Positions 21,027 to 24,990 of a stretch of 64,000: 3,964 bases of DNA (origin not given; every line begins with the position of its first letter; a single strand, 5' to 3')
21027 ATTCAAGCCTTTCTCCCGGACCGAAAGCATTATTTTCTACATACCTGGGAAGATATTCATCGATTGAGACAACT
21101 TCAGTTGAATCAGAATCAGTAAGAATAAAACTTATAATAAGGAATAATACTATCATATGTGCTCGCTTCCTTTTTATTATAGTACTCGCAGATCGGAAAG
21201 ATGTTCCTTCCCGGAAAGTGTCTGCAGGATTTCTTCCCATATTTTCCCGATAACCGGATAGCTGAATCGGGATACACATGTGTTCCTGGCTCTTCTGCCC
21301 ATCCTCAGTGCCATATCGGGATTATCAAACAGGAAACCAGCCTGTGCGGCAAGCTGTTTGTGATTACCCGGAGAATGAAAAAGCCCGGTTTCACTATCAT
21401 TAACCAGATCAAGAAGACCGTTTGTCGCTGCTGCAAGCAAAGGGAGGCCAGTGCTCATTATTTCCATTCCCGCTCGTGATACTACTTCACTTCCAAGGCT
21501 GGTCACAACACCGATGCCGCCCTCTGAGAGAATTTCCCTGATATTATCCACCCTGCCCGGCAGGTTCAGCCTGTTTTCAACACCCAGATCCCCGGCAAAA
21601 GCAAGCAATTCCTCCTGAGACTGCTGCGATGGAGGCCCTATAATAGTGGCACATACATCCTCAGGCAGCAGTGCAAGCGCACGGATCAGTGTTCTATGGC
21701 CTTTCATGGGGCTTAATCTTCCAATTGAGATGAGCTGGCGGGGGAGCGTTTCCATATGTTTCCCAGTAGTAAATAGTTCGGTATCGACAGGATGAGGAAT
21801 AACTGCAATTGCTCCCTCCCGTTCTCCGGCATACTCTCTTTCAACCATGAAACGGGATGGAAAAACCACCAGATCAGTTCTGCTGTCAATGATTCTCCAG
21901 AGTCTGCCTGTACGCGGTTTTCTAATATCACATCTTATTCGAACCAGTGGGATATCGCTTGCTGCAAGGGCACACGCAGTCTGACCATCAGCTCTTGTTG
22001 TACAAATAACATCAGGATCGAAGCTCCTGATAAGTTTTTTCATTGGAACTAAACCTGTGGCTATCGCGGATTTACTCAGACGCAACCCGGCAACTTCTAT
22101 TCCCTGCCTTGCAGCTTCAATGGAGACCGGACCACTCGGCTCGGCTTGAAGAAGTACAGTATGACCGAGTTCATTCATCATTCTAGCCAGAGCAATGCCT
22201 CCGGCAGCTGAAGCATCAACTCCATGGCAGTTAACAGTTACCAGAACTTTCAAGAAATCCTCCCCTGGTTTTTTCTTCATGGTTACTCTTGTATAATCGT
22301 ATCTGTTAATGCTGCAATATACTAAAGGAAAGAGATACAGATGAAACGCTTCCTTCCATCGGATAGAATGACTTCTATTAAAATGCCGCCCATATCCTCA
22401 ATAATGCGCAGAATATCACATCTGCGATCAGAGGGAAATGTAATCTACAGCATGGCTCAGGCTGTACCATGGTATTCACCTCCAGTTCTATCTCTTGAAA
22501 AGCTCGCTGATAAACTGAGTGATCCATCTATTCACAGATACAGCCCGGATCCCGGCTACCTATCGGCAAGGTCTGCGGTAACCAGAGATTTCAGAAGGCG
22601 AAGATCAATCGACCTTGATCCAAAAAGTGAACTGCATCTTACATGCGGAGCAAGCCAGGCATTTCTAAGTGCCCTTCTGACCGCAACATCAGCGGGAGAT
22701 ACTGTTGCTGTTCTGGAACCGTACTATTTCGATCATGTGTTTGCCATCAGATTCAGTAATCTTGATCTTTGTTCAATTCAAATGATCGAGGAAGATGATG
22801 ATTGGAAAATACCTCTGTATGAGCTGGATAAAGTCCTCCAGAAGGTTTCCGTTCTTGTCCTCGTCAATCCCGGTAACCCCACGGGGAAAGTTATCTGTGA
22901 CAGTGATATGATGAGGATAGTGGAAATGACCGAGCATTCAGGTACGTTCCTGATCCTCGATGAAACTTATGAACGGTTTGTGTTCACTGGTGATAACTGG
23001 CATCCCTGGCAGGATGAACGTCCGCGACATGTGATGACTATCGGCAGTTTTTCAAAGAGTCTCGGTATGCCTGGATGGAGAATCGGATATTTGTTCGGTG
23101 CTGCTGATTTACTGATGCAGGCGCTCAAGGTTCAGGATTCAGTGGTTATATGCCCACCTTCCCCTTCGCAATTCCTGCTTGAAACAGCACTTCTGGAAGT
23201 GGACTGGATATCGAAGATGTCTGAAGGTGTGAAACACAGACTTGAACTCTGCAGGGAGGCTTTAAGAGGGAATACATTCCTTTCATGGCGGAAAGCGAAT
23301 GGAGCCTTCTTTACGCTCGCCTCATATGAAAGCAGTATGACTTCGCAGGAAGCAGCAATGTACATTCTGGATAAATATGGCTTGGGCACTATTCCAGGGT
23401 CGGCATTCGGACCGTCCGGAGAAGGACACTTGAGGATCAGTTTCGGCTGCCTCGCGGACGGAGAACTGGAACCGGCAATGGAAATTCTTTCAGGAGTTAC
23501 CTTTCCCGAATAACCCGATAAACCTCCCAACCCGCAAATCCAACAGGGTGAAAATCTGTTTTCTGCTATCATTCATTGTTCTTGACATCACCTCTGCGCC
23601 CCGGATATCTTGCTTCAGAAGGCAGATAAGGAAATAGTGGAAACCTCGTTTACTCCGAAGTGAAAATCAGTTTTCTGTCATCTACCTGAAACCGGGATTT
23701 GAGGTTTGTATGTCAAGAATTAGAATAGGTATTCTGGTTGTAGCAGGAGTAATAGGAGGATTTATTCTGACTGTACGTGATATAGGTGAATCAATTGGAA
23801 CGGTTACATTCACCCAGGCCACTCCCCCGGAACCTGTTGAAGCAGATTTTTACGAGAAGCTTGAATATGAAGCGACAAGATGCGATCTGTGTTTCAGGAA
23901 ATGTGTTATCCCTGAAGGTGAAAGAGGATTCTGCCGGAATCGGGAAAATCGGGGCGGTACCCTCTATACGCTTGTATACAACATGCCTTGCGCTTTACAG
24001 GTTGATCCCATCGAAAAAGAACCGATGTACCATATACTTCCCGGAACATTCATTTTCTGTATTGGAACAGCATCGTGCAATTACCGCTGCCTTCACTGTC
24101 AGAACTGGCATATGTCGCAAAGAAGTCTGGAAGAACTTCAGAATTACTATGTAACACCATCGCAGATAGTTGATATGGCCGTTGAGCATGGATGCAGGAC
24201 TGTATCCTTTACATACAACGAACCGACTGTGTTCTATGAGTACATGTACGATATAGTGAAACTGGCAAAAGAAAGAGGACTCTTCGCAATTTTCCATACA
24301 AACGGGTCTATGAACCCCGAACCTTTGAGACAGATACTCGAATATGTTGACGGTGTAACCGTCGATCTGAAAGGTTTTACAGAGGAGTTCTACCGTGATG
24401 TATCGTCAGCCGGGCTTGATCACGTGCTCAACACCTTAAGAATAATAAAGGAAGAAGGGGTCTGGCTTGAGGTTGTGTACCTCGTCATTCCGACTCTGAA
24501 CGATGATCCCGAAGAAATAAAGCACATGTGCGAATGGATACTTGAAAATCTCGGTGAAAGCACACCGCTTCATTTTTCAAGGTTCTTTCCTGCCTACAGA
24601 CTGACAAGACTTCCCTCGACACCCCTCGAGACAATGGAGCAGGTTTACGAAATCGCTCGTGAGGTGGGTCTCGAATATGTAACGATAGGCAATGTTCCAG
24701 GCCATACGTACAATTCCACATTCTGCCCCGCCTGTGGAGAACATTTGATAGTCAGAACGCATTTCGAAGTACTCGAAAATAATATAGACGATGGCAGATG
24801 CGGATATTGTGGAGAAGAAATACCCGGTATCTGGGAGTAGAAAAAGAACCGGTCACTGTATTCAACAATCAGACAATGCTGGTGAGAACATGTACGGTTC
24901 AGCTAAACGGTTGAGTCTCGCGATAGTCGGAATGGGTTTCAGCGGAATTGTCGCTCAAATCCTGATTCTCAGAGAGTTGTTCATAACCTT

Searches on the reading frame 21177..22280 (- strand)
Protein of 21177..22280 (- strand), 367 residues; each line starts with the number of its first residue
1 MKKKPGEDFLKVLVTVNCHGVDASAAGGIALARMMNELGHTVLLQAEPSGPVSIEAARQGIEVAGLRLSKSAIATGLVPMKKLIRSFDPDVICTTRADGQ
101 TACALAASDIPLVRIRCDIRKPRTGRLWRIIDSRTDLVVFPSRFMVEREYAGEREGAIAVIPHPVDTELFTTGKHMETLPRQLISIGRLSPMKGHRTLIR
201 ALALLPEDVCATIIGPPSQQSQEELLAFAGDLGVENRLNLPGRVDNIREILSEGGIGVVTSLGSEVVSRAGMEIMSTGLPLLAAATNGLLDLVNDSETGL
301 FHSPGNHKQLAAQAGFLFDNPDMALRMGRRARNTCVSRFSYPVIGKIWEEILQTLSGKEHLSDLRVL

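Call 61: search_protein_families(library=pfam, proteins=[window:21177-22280:-], max_evalue=0.00001)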
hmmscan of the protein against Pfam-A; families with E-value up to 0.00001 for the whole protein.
window:21177-22280:- (367 aa): 4 families
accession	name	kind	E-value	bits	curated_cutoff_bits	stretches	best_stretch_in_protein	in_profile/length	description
PF00534.26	Glycos_transf_1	-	1.2e-21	77.4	26.4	1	180-333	15-171/172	Glycosyl transferases group 1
PF13692.12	Glyco_trans_1_4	-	5.9e-18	65.9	27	1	182-319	3-141/142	Glycosyl transferases group 1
PF13439.12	Glyco_transf_4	-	1.7e-08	35.1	28.5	1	30-168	10-169/170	Glycosyltransferase Family 4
PF13524.12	Glyco_trans_1_2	-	8.9e-06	26.1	25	0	267-341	64-135/144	Glycosyl transferase-like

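Call 68: search_protein_families(library=ncbifam, proteins=[window:21177-22280:-], max_evalue=1e-10)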
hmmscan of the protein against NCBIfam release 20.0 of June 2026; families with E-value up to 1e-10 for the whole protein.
window:21177-22280:- (367 aa): 4 families
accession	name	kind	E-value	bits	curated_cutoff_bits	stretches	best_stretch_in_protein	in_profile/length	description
NF041876.1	EPS_EpsE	equivalog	1e-23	84.2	400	1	146-340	176-381/389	exopolysaccharide biosynthesis GT4 family glycosyltransferase EpsE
TIGR03088.1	stp2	hypoth_equivalog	6e-18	65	409.05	1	182-354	196-372/374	TIGR03088 family PEP-CTERM/XrtA system glycosyltransferase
TIGR03999.1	thiol_BshA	equivalog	2e-12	46.8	273.7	1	155-353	166-371/375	N-acetyl-alpha-D-glucosaminyl L-malate synthase BshA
TIGR03449.1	mycothiol_MshA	equivalog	4.7e-11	42.2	462.5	1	156-334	188-383/406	D-inositol-3-phosphate glycosyltransferase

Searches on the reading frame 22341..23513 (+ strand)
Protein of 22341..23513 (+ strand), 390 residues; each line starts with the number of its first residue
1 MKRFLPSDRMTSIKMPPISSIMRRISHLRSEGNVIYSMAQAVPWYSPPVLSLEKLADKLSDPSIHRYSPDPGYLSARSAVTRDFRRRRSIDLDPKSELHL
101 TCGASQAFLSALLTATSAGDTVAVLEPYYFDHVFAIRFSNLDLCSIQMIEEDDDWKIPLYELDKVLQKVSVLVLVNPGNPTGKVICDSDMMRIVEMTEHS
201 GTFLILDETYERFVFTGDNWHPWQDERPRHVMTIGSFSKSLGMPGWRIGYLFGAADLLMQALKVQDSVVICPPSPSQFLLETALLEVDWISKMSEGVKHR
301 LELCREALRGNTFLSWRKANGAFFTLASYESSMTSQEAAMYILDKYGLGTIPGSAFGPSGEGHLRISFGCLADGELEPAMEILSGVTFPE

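Call 61: search_protein_families(library=pfam, proteins=[window:22341-23513:+], max_evalue=0.00001)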
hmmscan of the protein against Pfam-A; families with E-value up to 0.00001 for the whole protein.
window:22341-23513:+ (390 aa): 1 family
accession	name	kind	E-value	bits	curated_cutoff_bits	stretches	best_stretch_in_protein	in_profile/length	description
PF00155.27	Aminotran_1_2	-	1.7e-45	156.3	19.7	1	53-381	24-359/361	Aminotransferase class I and II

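Call 68: search_protein_families(library=ncbifam, proteins=[window:22341-23513:+], max_evalue=1e-10)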
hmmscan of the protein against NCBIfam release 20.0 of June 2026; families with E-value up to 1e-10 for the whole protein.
window:22341-23513:+ (390 aa): 59 families (the best 25 are shown)
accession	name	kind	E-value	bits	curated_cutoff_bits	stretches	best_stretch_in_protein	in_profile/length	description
NF005732.0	PRK07550.1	equivalog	3.1e-65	220.7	366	1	6-383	5-384/389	aminotransferase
NF041364.1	GntC_guanitoxin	equivalog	1.1e-60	205.5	415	1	38-384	3-354/356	guanitoxin biosynthesis PLP-dependent (S)-gamma-hydroxy-L-arginine cyclodehydratase GntC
NF004621.0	PRK05957.1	equivalog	6.7e-58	196.3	498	1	9-383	7-379/389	pyridoxal phosphate-dependent aminotransferase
NF006569.0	PRK09082.1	subfamily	1.8e-41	142.5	420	1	14-382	11-382/386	methionine aminotransferase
NF005855.0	PRK07777.1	equivalog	1.4e-40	139.8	553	1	38-381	33-382/391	pyridoxal phosphate-dependent aminotransferase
NF004770.0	PRK06108.1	subfamily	1.2e-39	136.2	422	1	67-384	69-389/396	pyridoxal phosphate-dependent aminotransferase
NF041091.1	asp_aminotase_Arch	equivalog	1.9e-39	135.6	550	1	20-382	14-370/376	aspartate aminotransferase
NF005817.0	PRK07683.1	equivalog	8.8e-39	133.3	575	1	18-372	14-367/387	aminotransferase A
NF005816.0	PRK07682.1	equivalog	3.9e-38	131.1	620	1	65-371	60-368/390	aminotransferase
NF004975.0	PRK06348.1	equivalog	8.4e-38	130.3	549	1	66-369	61-366/384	pyridoxal phosphate-dependent aminotransferase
NF006488.0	PRK08912.1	equivalog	1e-37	130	498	1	20-383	14-380/387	aminotransferase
NF006229.0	PRK08361.1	equivalog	2.9e-36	125.3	624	1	7-377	11-379/391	aspartate aminotransferase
NF005744.0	PRK07568.1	subfamily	3.5e-36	124.9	389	1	7-383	4-386/398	pyridoxal phosphate-dependent aminotransferase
NF006756.0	PRK09276.1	subfamily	2.1e-35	122.4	507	1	7-381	5-380/387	LL-diaminopimelate aminotransferase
NF005305.0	PRK06836.1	equivalog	2.4e-35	122.5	376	1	51-381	55-385/396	pyridoxal phosphate-dependent aminotransferase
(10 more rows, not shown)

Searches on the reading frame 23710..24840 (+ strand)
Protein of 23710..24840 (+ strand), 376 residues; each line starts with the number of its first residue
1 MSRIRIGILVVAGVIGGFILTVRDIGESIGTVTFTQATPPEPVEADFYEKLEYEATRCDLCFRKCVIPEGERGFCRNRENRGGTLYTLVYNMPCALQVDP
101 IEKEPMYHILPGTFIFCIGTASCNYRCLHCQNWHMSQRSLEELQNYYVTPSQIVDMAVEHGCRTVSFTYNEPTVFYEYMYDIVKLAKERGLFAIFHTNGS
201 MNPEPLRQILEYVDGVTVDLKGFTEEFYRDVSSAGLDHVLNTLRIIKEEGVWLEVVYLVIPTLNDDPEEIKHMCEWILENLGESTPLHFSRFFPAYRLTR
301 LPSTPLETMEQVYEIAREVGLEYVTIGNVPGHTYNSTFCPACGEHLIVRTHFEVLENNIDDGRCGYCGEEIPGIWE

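Call 61: search_protein_families(library=pfam, proteins=[window:23710-24840:+], max_evalue=0.00001)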
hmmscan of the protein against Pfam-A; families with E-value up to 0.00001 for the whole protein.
window:23710-24840:+ (376 aa): 1 family
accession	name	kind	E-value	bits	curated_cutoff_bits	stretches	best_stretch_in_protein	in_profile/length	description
PF04055.27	Radical_SAM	-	8.4e-24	85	29.5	1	120-272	4-164/166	Radical SAM superfamily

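Call 68: search_protein_families(library=ncbifam, proteins=[window:23710-24840:+], max_evalue=1e-10)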
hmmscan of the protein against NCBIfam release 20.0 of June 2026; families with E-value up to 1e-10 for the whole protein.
window:23710-24840:+ (376 aa): 6 families
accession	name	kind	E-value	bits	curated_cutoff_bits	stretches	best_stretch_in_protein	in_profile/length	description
TIGR04337.1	AmmeMemoSam_rS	hypoth_equivalog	9.7e-102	340.4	220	1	46-376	2-334/349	AmmeMemoRadiSam system radical SAM enzyme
TIGR02493.1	PFLA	equivalog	1.3e-17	63.9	231.75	1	116-277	18-183/235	pyruvate formate-lyase-activating protein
TIGR04041.1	activase_YjjW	hypoth_equivalog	2.6e-16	59.9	250.2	1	165-322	112-271/276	YjjW family glycine radical enzyme activase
TIGR02495.1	NrdG2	equivalog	4.5e-16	58.7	131.15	1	111-280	14-183/193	anaerobic ribonucleoside-triphosphate reductase activating protein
TIGR02494.1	PFLE_PFLC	subfamily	6.7e-11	42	174.35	0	166-281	128-243/293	glycyl-radical enzyme activating protein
TIGR04317.1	W_rSAM_matur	equivalog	9.6e-11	41.4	380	0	120-248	11-138/349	tungsten cofactor oxidoreductase radical SAM maturase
